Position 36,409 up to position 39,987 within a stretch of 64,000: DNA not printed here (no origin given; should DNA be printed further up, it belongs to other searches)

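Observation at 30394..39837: Two giant colinear paralogs (1238 and 1093 aa) of unknown family at the heart of a sulfatase/GH35 locus: candidate novel glycan-active enzymes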

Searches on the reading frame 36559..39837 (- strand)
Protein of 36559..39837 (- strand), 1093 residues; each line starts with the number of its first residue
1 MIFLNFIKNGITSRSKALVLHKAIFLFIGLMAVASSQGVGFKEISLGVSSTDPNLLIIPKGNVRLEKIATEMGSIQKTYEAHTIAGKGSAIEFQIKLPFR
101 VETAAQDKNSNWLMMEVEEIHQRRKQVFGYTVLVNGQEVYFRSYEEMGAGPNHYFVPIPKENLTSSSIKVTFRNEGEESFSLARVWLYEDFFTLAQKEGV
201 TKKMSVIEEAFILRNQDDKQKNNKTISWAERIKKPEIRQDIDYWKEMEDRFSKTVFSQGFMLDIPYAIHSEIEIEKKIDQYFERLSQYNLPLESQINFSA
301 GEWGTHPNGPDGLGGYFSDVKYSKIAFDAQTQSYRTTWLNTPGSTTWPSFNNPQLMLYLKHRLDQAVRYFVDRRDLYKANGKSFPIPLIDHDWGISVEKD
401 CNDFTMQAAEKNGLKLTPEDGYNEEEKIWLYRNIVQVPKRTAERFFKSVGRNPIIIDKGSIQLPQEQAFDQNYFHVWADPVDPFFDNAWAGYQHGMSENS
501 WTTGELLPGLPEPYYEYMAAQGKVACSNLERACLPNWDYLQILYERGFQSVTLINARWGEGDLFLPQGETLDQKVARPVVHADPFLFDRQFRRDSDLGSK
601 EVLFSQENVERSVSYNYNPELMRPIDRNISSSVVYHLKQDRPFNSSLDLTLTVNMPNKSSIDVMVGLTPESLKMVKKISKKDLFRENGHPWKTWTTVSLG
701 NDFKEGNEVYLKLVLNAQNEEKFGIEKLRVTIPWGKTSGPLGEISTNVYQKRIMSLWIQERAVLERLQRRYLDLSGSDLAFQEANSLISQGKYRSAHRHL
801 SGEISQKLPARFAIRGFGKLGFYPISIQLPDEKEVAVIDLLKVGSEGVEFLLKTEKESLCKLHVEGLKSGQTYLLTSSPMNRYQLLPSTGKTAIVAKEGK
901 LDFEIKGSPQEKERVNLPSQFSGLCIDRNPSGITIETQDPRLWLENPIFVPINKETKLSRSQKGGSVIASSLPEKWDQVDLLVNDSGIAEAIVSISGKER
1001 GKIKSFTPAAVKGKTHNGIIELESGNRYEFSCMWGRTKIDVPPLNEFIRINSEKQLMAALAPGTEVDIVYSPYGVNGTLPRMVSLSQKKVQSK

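Call 6: search_protein_families(library=pfam, proteins=[window:36559-39837:-], max_evalue=1)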
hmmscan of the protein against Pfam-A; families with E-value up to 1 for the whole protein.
window:36559-39837:- (1093 aa): 0 families

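Call 7: search_protein_families(library=ncbifam, proteins=[window:36559-39837:-], max_evalue=1)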
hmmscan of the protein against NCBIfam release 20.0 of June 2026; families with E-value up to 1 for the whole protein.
window:36559-39837:- (1093 aa): 0 families

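Call 13: search_solved_structures(query=window:36559-39837:-, max_evalue=10)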
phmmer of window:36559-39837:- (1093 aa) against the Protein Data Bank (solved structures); distinct sequences matched with E-value up to 10: 0.

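Call 59: search_protein_families(library=pfam, alignment_id=A3, max_evalue=10)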
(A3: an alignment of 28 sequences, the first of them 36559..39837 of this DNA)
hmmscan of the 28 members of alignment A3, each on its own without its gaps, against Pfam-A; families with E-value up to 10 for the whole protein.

A. member 1, window:36559-39837:- (1093 aa): 0 families

B. families by the number of members that match (of 28 scanned): 11 families
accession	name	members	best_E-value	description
PF22633.2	F5_F8_type_C_2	1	0.022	NedA-like, galactose-binding domain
PF23397.1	DUF7104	1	0.027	Domain of unknown function (DUF7104)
PF22815.2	CatAgl_D1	1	0.036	Alpha-1,3-glucanase catalytic domain D1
PF21360.3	PylC-like_N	1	0.036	PylC-like, N-terminal domain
PF16182.10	AbLIM_anchor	1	0.1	Putative adherens-junction anchoring region of AbLIM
PF03422.21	CBM_6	1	0.15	Carbohydrate binding module (family 6)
PF14334.11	DUF4390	1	0.18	Domain of unknown function (DUF4390)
PF15513.11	DUF4651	1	0.22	Domain of unknown function (DUF4651)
PF00424.23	REV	1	0.25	REV protein (anti-repression trans-activator protein)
PF01457.22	Peptidase_M8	1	0.26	Leishmanolysin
PF23982.2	XM1_gp53_minor_capsid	1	1.9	XM1 gp53 minor capsid protein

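Call 60: search_protein_representatives(alignment_id=A3)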
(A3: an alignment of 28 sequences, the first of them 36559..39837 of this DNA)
Query: 28 sequences, 1097 profile positions. Proteins with E-value up to 0.001 (for the whole library): 263; up to 1e-10: 220; up to 1e-30: 153. The best 150 are listed.
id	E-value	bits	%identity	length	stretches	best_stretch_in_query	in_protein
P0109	0.0e+00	1407.1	-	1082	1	8-1063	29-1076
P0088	0.0e+00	1354.6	-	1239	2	7-1089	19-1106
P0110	0.0e+00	1354.0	-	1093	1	15-1064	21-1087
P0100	0.0e+00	1348.7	-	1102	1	21-1064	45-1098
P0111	0.0e+00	1347.0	-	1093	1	8-1064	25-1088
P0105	0.0e+00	1331.9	-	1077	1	16-1064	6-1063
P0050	0.0e+00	1319.6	-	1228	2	36-1092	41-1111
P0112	0.0e+00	1250.7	-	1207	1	27-1067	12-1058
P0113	0.0e+00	1242.8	-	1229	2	16-1089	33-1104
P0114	0.0e+00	1221.5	-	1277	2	8-1089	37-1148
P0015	0.0e+00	1202.2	-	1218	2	9-1089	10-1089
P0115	0.0e+00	1199.3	-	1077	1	37-1065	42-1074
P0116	0.0e+00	1191.1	-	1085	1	7-1062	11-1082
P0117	0.0e+00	1183.4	-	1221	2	8-1089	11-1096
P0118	0.0e+00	1169.2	-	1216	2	19-1083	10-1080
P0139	6.4e-210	716.5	-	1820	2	25-1083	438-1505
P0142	5.5e-201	687.0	-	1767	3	28-1087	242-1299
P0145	5.4e-193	660.5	-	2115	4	18-1083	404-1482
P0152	1.6e-161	556.3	-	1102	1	35-1062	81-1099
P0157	1.3e-147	510.2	-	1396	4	38-546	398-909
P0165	1.2e-126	440.8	-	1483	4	27-538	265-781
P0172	4.6e-110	385.9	-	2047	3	37-535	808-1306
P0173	1.2e-109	384.6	-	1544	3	51-538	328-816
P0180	5.3e-103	362.5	-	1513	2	41-536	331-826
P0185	1.9e-90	321.0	-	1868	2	39-531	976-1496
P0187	3.0e-86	307.1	-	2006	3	38-525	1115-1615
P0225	1.8e-44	168.7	-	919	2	41-688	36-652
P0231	6.1e-42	160.3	-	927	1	54-539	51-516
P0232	6.6e-42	160.2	-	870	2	212-525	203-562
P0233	8.2e-42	159.9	-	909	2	21-537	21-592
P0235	2.6e-41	158.2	-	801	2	223-544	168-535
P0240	5.6e-39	150.5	-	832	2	104-530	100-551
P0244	2.3e-37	145.1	-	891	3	82-524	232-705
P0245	2.5e-37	145.1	-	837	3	211-529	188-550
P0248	3.5e-33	131.3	-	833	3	223-531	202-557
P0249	5.4e-33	130.7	-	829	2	227-528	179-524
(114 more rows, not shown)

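Call 61: search_protein_families(library=pfam, proteins=[P0172, P0185, P0187, P0145, P0139], max_evalue=0.01)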
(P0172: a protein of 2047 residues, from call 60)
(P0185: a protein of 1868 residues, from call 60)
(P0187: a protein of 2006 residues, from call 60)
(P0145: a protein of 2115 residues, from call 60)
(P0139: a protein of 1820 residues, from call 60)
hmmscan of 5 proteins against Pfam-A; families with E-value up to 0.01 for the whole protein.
P0172 (2047 aa): 0 families

P0185 (1868 aa): 3 families
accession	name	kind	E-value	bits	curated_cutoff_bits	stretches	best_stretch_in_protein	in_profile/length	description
PF00754.31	F5_F8_type_C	-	0.00016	22.3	28.2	1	819-881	62-122/127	F5/8 type C domain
PF22633.2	F5_F8_type_C_2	-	0.0022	19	27.8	0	820-869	48-91/91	NedA-like, galactose-binding domain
PF00404.24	Dockerin_1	-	0.0034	18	22.9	1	895-940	1-49/57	Dockerin type I domain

P0187 (2006 aa): 1 family
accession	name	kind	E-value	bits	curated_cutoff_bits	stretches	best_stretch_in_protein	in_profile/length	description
PF00754.31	F5_F8_type_C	-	4.5e-07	30.5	28.2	0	960-1025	57-121/127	F5/8 type C domain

P0145 (2115 aa): 2 families
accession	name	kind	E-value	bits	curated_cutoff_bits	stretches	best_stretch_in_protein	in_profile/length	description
PF00395.25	SLH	-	3.5e-33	113.8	20.8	3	155-198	1-43/44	S-layer homology domain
PF02368.24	Big_2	-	3.4e-05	24.1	22.8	1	1744-1775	35-66/79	Bacterial Ig-like domain (group 2)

P0139 (1820 aa): 4 families
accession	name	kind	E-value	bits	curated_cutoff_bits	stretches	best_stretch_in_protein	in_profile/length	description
PF00395.25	SLH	-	4.4e-36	123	20.8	3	160-202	2-43/44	S-layer homology domain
PF02368.24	Big_2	-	4.1e-07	30.3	22.8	1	1754-1802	21-72/79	Bacterial Ig-like domain (group 2)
PF21461.3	HL_N-beta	-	3.8e-06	27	27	1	1672-1715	11-52/57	Hyaluronate lyase, N-terminal beta-sheet domain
PF18886.6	DUF5649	-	0.0075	17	25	1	226-280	2-56/68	Repeats of unknown function (DUF5649)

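Call 62: search_protein_families(library=pfam, proteins=[P0232, P0235, P0245, P0248, P0249, P0240, P0244, P0231, P0233, P0225], max_evalue=0.01)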
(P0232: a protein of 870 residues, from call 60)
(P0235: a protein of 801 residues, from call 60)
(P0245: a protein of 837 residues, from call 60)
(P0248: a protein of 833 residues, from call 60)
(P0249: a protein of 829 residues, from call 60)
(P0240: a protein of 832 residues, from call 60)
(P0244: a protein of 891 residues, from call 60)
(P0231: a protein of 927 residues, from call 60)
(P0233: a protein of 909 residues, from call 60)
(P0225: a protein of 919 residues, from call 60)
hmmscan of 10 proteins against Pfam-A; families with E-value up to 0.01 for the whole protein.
P0232 (870 aa): 0 families

P0235 (801 aa): 0 families

P0245 (837 aa): 0 families

P0248 (833 aa): 0 families

P0249 (829 aa): 0 families

P0240 (832 aa): 0 families

P0244 (891 aa): 1 family
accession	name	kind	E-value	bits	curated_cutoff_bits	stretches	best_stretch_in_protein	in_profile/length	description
PF00754.31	F5_F8_type_C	-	0.0018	18.9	28.2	1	89-177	4-97/127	F5/8 type C domain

P0231 (927 aa): 0 families

P0233 (909 aa): 0 families

P0225 (919 aa): 0 families

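Call 75: list_cluster_members(proteins=[P0185, P0187, P0172, P0173, P0157, P0165, P0180, P0152, P0262, P0142])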
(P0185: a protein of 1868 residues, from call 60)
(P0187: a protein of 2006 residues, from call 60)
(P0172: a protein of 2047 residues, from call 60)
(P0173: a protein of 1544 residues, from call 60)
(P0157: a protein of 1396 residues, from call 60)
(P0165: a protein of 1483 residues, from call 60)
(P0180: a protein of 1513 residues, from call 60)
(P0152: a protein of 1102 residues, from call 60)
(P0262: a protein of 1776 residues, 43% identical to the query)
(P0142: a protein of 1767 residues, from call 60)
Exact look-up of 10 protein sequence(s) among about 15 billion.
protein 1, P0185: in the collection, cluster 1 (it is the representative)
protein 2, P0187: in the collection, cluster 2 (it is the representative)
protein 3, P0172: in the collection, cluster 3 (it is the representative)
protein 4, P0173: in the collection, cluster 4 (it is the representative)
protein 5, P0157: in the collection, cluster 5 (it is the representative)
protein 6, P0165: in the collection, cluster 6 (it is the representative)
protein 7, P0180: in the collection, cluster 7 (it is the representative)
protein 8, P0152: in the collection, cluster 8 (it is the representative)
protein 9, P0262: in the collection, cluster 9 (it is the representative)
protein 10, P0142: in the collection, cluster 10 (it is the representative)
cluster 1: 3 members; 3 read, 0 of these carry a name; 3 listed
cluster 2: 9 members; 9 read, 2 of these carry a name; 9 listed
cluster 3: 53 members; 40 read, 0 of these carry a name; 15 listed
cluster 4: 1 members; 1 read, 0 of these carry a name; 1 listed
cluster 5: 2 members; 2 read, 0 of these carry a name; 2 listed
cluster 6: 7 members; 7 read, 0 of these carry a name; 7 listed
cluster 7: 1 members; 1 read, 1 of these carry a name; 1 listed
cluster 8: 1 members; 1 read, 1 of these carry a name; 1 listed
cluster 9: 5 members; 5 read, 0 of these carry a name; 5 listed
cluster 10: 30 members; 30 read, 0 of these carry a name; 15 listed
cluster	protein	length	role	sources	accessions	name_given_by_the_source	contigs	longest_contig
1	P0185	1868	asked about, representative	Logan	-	-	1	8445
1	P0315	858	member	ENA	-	-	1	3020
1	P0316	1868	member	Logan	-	-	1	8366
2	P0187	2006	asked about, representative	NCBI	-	-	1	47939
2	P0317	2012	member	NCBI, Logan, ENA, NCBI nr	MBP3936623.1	MAG: hypothetical protein IK954_03455 [Clostridia bacterium] | hypothetical protein [Clostridia bacterium]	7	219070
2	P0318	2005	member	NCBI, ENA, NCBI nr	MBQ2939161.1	MAG: hypothetical protein IJE00_02220 [Clostridia bacterium] | hypothetical protein [Clostridia bacterium]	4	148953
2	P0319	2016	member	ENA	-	-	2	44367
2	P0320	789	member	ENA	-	-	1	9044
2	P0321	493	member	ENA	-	-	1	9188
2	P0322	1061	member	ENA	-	-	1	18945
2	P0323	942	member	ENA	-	-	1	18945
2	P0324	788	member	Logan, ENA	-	-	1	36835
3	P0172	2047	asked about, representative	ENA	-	-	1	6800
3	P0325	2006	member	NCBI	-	-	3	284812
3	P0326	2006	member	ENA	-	-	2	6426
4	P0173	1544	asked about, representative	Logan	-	-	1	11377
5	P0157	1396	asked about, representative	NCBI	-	-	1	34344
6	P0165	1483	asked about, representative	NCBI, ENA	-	-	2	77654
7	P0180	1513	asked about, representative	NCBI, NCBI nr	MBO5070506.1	MAG: hypothetical protein J6C37_09110, partial [Roseburia sp.] | hypothetical protein [Roseburia sp.]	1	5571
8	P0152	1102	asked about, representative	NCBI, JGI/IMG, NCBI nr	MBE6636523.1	MAG: hypothetical protein E7618_01825 [Ruminococcaceae bacterium] | hypothetical protein [Oscillospiraceae bacterium]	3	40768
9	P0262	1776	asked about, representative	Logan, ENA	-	-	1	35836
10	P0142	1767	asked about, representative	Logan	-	-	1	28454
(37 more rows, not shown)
